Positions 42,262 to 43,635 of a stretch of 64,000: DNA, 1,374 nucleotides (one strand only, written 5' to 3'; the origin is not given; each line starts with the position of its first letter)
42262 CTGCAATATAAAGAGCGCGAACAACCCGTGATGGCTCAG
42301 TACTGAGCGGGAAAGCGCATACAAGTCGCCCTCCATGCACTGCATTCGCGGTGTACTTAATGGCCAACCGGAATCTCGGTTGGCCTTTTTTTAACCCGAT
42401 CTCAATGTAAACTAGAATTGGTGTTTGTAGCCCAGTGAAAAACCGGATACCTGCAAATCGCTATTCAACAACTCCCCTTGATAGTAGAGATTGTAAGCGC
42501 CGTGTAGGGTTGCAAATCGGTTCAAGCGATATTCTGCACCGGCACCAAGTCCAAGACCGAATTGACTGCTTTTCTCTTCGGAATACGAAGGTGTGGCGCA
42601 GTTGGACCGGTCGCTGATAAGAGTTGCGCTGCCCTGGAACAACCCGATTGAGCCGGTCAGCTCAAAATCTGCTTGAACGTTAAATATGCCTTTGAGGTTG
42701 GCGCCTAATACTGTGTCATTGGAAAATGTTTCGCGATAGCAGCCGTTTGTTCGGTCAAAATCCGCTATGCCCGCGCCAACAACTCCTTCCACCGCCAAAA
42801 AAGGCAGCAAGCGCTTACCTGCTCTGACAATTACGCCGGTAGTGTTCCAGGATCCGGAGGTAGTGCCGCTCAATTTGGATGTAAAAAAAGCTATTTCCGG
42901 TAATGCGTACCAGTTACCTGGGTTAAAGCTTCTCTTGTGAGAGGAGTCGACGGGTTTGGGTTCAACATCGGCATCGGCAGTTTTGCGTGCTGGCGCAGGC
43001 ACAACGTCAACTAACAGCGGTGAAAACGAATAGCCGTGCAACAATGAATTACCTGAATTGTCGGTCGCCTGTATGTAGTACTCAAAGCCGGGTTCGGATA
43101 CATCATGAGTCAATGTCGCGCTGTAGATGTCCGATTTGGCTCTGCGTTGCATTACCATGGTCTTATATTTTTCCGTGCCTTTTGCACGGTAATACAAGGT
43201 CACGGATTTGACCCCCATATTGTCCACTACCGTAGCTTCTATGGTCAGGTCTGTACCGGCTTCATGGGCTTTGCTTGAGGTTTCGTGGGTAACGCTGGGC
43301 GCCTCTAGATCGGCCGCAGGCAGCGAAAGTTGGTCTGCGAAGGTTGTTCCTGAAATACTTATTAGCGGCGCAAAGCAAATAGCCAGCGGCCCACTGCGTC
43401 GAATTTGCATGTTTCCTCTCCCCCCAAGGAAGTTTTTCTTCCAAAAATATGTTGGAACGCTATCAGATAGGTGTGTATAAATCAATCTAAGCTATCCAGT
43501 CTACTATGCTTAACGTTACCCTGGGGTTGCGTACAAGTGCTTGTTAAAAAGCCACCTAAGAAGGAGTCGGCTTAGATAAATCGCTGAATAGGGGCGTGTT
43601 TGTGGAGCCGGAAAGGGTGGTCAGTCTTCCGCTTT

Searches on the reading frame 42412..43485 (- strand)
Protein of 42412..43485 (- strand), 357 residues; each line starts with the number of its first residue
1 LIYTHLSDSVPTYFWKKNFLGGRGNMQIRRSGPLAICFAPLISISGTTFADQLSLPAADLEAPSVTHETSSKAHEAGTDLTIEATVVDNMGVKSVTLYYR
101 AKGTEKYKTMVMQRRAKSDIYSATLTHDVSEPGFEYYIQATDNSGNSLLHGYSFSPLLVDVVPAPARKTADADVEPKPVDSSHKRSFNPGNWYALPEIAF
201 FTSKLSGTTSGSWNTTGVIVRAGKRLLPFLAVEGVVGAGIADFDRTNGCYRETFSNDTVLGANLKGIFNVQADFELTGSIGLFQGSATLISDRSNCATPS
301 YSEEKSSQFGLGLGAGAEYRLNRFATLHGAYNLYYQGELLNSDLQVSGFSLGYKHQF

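Call 51: search_protein_families(library=pfam, proteins=[window:42412-43485:-], max_evalue=0.00001)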
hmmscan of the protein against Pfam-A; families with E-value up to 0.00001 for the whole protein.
window:42412-43485:- (357 aa): 1 family
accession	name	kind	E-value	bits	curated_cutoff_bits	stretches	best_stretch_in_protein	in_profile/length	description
PF13505.12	OMP_b-brl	-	3.7e-09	37.4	28.7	1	191-357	21-175/175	Outer membrane protein beta-barrel domain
